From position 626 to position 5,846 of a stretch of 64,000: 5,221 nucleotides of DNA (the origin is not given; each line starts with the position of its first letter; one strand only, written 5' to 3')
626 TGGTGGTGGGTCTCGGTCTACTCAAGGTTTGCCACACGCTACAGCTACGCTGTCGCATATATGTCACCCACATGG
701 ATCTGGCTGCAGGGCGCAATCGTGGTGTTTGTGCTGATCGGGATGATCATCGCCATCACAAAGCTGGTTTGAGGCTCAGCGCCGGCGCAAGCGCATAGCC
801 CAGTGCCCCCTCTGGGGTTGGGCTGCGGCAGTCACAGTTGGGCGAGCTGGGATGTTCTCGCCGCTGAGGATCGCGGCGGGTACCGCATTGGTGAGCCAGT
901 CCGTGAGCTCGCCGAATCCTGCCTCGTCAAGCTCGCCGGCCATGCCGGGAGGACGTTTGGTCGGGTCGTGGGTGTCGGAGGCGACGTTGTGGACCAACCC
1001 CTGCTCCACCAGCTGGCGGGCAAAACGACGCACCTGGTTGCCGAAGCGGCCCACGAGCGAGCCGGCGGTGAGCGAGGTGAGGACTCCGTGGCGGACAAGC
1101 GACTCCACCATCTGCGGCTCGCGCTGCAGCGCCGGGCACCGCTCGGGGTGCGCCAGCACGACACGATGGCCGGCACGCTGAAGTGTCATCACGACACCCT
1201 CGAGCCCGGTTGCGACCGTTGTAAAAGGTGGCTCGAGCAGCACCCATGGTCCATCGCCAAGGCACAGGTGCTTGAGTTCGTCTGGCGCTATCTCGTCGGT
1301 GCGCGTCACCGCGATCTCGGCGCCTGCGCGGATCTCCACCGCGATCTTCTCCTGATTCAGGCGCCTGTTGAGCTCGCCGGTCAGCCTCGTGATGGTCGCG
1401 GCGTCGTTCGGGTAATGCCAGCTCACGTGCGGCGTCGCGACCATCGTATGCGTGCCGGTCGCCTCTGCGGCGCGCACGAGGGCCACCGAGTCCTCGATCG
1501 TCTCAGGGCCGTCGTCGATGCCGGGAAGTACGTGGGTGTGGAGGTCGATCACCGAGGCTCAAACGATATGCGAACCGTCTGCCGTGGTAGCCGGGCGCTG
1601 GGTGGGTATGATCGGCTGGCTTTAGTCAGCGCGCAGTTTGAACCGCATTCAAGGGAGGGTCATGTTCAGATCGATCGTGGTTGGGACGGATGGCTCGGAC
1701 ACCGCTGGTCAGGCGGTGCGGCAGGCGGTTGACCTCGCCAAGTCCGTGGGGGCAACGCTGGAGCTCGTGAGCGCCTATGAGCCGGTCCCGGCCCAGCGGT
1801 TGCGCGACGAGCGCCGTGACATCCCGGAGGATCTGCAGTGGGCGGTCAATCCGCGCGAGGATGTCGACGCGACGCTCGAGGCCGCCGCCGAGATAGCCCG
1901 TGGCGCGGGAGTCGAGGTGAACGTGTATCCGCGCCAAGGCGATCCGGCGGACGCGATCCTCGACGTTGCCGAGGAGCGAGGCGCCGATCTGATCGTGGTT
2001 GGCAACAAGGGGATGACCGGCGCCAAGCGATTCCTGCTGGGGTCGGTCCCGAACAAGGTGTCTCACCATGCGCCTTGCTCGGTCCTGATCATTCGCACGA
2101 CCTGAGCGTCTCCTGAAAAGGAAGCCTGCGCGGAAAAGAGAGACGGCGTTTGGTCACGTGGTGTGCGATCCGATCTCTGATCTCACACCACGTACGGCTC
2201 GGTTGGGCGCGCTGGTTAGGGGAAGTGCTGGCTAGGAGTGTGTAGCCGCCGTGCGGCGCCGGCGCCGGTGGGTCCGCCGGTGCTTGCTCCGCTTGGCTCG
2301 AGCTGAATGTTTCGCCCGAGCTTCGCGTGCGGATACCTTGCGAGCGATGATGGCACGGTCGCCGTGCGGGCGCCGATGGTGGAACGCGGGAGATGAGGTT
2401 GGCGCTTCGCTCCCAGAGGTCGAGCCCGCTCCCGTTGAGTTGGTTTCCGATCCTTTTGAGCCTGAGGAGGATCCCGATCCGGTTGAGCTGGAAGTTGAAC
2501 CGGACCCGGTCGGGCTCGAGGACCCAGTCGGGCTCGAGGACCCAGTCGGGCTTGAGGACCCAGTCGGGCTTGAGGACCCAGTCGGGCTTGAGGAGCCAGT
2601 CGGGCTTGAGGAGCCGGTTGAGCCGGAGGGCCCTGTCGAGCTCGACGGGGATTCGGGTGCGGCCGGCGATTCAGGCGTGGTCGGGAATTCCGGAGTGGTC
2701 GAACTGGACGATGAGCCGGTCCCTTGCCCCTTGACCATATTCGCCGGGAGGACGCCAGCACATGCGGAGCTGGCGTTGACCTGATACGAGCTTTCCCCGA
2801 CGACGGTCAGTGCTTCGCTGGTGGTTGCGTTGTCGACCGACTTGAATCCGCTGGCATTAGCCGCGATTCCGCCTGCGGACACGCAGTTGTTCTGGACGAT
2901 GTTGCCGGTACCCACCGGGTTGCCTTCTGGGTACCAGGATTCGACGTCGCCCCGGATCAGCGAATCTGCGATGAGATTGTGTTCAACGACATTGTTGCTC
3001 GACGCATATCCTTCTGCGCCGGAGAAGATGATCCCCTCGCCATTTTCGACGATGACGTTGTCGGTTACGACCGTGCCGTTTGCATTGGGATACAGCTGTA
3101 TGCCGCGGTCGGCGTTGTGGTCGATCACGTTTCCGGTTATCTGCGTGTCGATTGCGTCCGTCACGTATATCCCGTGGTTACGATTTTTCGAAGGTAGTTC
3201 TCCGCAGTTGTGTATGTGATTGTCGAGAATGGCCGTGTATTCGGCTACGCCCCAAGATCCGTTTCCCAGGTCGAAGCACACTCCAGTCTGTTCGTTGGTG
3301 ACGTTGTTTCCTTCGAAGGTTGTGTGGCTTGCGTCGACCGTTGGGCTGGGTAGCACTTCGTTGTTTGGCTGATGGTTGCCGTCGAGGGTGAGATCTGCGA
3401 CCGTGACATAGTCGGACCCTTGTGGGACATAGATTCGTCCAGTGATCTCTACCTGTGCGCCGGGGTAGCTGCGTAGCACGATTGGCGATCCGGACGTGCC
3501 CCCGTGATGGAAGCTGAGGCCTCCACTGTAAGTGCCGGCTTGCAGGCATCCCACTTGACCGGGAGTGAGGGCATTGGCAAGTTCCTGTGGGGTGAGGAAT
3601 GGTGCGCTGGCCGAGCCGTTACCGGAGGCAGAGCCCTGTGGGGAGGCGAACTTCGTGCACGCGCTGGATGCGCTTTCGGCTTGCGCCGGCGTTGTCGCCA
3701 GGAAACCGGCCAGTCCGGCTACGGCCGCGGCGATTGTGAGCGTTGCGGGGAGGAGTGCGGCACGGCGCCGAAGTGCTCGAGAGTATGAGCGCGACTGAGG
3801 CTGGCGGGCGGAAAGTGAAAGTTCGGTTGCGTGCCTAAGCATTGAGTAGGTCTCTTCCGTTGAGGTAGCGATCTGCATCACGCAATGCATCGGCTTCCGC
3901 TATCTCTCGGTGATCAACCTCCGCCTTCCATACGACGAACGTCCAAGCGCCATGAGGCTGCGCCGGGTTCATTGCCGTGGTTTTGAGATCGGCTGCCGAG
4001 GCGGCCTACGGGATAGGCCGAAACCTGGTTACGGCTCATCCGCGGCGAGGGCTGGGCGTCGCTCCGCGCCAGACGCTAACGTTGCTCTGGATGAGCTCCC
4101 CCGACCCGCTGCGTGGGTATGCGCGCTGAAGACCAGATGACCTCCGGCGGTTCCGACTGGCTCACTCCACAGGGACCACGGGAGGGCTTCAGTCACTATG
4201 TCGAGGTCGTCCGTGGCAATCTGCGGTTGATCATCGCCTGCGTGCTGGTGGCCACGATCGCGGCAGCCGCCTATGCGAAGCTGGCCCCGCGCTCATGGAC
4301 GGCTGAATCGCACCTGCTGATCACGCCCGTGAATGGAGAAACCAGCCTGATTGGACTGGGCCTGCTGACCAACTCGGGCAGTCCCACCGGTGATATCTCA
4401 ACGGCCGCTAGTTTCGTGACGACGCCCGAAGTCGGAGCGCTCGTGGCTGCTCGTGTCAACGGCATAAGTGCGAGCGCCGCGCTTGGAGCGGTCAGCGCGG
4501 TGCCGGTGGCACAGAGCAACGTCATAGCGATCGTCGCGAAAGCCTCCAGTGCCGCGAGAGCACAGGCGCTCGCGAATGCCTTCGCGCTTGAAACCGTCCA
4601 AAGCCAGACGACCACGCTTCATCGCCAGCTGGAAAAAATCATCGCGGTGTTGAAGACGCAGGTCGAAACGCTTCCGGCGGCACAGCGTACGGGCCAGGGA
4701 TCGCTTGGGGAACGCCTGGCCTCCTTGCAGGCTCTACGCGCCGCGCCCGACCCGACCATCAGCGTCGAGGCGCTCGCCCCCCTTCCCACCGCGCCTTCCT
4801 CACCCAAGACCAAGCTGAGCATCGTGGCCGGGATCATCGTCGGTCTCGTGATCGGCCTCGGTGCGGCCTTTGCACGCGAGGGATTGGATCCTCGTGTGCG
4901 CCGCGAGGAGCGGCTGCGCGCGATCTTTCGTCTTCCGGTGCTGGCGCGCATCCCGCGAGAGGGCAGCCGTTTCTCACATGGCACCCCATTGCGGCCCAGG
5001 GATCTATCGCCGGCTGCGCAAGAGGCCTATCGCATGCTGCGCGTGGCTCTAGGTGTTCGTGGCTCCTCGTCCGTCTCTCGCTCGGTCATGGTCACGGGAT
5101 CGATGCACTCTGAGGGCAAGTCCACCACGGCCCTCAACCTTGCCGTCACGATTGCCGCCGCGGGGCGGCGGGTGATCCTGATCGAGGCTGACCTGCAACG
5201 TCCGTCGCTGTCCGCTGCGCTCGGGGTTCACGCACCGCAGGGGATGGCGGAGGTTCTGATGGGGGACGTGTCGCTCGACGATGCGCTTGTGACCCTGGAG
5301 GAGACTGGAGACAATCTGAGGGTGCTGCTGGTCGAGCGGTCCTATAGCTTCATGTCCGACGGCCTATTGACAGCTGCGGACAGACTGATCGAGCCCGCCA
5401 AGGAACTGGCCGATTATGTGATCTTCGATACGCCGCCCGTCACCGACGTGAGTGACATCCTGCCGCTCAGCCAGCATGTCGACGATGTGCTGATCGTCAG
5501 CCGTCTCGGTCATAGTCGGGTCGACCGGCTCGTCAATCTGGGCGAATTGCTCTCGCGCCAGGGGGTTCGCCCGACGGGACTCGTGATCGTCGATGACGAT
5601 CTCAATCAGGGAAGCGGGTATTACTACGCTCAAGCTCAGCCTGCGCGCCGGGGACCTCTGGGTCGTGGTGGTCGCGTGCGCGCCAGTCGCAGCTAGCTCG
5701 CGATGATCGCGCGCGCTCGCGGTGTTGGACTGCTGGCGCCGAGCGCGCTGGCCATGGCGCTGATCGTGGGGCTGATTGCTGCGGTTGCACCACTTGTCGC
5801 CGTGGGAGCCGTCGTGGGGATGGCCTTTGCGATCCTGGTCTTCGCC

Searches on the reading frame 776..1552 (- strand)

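Call 7: search_protein_families(library=pfam, proteins=[window:776-1552:-], max_evalue=0.001)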
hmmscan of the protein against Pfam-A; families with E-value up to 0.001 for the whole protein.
window:776-1552:- (258 aa): 1 family
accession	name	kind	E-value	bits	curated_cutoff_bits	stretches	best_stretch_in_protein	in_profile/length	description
PF19567.5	CpsB_CapC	-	3.8e-42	144.8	27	1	1-205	1-206/234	Capsular polysaccharide synthesis, CpsB/CapC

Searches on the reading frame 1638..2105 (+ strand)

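Call 57: search_protein_families(library=ncbifam, proteins=[window:1638-2105:+], max_evalue=0.001)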
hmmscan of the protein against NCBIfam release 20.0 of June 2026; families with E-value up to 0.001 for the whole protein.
window:1638-2105:+ (155 aa): 4 families
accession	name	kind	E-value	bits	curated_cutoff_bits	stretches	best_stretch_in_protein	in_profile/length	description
NF011581.0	PRK15005.1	equivalog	8.3e-08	32.5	166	1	93-153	85-144/144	universal stress protein UspF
NF008380.0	PRK11175.1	equivalog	1.2e-07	31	227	1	25-153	175-300/313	universal stress protein UspE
NF012000.0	PRK15456.1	equivalog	0.00021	21.4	189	1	24-153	18-142/142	universal stress protein UspG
NF007557.0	PRK10178.1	equivalog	0.00029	20.5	176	0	22-102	45-114/188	D-alanyl-D-alanine dipeptidase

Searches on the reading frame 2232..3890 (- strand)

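Call 75: search_protein_families(library=pfam, proteins=[window:2232-3890:-], max_evalue=0.001)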
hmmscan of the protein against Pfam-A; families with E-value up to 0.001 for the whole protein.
window:2232-3890:- (552 aa): 2 families
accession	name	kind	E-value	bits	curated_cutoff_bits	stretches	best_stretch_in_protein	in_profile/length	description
PF13229.12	Beta_helix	-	8.7e-10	38.9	25.9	1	187-353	8-154/158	Right handed beta helix region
PF05048.19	NosD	-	3.6e-08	33.6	23.6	1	135-301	17-168/212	Periplasmic copper-binding protein (NosD)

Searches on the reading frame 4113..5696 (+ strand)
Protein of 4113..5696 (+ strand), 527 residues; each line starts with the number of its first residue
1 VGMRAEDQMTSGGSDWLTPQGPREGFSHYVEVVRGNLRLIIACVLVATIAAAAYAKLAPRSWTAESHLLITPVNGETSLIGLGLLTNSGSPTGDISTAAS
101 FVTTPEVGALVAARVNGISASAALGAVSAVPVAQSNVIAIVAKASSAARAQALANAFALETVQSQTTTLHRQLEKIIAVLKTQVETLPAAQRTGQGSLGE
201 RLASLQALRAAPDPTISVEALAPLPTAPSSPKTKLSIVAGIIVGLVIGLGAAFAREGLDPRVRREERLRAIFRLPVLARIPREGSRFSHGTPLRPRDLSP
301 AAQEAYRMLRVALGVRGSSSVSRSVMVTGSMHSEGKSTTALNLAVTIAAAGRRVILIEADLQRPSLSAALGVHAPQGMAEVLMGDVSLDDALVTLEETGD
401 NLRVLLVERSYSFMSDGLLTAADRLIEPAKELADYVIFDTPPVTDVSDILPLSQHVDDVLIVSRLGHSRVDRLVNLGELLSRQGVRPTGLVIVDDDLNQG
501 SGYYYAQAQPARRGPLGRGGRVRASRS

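Call 7: search_protein_families(library=pfam, proteins=[window:4113-5696:+], max_evalue=0.001)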
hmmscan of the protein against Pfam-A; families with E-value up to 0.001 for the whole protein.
window:4113-5696:+ (527 aa): 4 families
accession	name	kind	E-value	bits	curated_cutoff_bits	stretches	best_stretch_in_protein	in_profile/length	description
PF13614.12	AAA_31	-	1.5e-10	41.8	27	1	335-465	14-149/177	AAA domain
PF01656.29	CbiA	-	4.5e-07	30.3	25.4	1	326-387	2-54/125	CobQ/CobB/MinD/ParA nucleotide binding domain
PF02706.20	Wzz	-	1e-06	29.4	25.5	1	28-80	7-60/91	Chain length determinant protein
PF10609.15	ParA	-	1.6e-05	24.9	27.1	1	333-444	14-123/246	NUBPL iron-transfer P-loop NTPase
